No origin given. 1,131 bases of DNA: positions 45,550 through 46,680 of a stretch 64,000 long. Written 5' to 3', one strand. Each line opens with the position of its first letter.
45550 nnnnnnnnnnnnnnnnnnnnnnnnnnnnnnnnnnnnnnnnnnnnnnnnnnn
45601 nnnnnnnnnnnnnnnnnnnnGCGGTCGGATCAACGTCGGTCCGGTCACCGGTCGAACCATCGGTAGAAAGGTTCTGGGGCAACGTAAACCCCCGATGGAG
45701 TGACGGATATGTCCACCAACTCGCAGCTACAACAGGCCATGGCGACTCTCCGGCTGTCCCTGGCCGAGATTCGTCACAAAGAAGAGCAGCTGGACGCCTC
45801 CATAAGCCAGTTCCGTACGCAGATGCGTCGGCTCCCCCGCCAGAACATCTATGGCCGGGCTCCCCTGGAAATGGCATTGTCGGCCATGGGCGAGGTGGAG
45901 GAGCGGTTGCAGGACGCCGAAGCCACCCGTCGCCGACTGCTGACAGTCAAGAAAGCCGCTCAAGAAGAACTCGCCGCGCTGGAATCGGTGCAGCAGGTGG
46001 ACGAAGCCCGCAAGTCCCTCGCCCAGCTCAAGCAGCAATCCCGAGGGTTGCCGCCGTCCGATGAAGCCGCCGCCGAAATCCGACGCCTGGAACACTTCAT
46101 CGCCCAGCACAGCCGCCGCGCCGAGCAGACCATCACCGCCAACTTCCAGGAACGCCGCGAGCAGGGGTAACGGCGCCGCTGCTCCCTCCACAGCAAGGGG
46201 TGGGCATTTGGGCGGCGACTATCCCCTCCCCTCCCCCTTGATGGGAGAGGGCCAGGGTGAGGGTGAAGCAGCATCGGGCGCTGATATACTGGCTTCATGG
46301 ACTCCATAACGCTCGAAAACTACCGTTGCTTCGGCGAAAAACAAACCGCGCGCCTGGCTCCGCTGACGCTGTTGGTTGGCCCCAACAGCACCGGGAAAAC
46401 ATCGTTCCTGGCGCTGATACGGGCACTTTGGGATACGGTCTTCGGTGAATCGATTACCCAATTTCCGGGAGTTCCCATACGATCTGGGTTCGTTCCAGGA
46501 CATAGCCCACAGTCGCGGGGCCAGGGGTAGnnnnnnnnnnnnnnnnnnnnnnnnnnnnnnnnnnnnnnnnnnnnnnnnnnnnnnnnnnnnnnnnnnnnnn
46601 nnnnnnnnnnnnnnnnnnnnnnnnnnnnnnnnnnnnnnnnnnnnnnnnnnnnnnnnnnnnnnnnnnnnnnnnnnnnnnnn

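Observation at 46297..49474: Candidate two-gene ATPase + PIN-like module split by IS256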

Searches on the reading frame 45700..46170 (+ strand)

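Call 72: search_protein_families(library=pfam, proteins=[window:45700-46170:+], max_evalue=0.001)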
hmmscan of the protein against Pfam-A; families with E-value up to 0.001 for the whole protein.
window:45700-46170:+ (156 aa): 1 family
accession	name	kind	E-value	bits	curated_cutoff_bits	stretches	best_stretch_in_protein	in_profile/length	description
PF24611.2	Spectrin_Anc-1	-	0.00046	20.9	33.2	1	59-147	23-109/115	Nuclear anchorage protein 1, spectrin-like repeat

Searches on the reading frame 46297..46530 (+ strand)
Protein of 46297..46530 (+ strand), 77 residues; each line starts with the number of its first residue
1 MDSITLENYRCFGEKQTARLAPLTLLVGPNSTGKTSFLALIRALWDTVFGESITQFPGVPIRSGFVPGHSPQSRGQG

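Call 3: search_protein_families(library=pfam, proteins=[window:46297-46530:+], max_evalue=0.1)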
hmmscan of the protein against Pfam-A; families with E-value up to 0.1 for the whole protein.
window:46297-46530:+ (77 aa): 7 families
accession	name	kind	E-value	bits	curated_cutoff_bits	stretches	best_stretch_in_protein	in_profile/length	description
PF13175.12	AAA_15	-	1e-09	39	32.1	1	2-46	4-48/374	AAA ATPase domain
PF13476.12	AAA_23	-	1.3e-06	29.6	27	1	3-43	1-41/201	AAA domain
PF13304.12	AAA_21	-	0.00015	22.3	27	1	23-63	1-44/304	AAA domain, putative AbiEii toxin, Type IV TA system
PF02463.25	SMC_N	-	0.0014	18.5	40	1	2-41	3-44/220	RecF/RecN/SMC N terminal domain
PF13555.12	AAA_29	-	0.0018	18.4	27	1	2-43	2-45/61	P-loop containing region of AAA domain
PF13514.12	AAA_27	-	0.013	15.5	22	1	5-50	7-52/206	AAA domain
PF13604.12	AAA_30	-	0.048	13.8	27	1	23-53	20-49/191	AAA domain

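Call 4: search_protein_families(library=padloc, proteins=[window:46297-46530:+], max_evalue=0.1)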
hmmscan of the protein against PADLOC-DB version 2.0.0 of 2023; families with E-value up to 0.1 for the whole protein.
window:46297-46530:+ (77 aa): 105 families (the best 25 are shown)
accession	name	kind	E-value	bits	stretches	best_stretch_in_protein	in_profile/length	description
PDLC02979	AriA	-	1.4e-10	39.6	1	2-46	4-48/373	-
PDLC00090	GajA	-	5.8e-10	36.5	1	2-44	4-47/659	AAA ATPase domain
PDLC03878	NsnB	-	3.9e-09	34.7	1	1-45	2-45/345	-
PDLC00278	PtuA1|PtuA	-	1.6e-08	32.3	1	2-44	4-47/436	AAA ATPase domain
PDLC04707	PDC-M55A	-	1.8e-08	31.8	1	3-43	5-42/421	-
PDLC00272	PtuA1|PtuA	-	5.7e-08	30.1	1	1-49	1-49/444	AAA ATPase domain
PDLC04178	HEC-01A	-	6.9e-08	29.9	1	3-48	11-55/399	-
PDLC00310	PtuA1|PtuA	-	1.3e-07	29.1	1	1-48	3-51/443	AAA ATPase domain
PDLC00096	GajA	-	2e-07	28.1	1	3-47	5-50/630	AAA ATPase domain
PDLC04393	PDC-M07A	-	8.9e-07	26.2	1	2-53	3-53/435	-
PDLC00267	PtuA1|PtuA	-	9.9e-07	26.2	1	2-42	4-44/438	AAA ATPase domain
PDLC02358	Old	-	1e-06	25.9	1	2-45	5-47/578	Old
PDLC04611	PDC-M38A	-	1.2e-06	26.4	1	1-42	2-43/383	-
PDLC00277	PtuA1|PtuA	-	1.2e-06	26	1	1-45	3-47/423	AAA ATPase domain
PDLC00065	GajA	-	3.2e-06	24.2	1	2-45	4-54/670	AAA ATPase domain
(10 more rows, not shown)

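Call 5: search_protein_families(library=ncbifam, proteins=[window:46297-46530:+], max_evalue=0.1)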
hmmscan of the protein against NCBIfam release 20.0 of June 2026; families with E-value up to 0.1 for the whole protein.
window:46297-46530:+ (77 aa): 9 families
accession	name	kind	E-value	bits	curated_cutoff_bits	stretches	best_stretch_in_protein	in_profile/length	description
NF047739.1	antiphage_MADS3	equivalog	2.9e-07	30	420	1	3-53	4-53/427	methylation-associated defense system AAA family ATPase MAD3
TIGR00611.2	recf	equivalog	9.3e-06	25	172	1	2-41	2-41/339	DNA replication/repair protein RecF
NF053563.1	Rkd4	equivalog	0.00028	19.2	860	1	2-41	4-43/747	arcadin-4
NF041760.1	PtuA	equivalog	0.00086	18.3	500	1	1-41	52-92/524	retron Ec78 anti-phage system effector ATPase PtuA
TIGR00606.1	rad50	subfamily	0.0091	13.7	453.75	1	19-38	26-45/1311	DNA repair protein Rad50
NF045487.1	ASRP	equivalog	0.015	13.9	300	1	23-42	16-35/593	archaea-specific SMC-related protein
NF038234.1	retron_eff_Eco8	equivalog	0.024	13.2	250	1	2-50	4-52/679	retron Eco8 family effector endonuclease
NF001987.0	PRK00782.1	equivalog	0.063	12.5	295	1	24-52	67-95/267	MEMO1 family protein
TIGR03873.1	F420-0_ABC_ATP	hypoth_equivalog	0.066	12.4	372.4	1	22-48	28-54/256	putative F420-0 ABC transporter ATP-binding protein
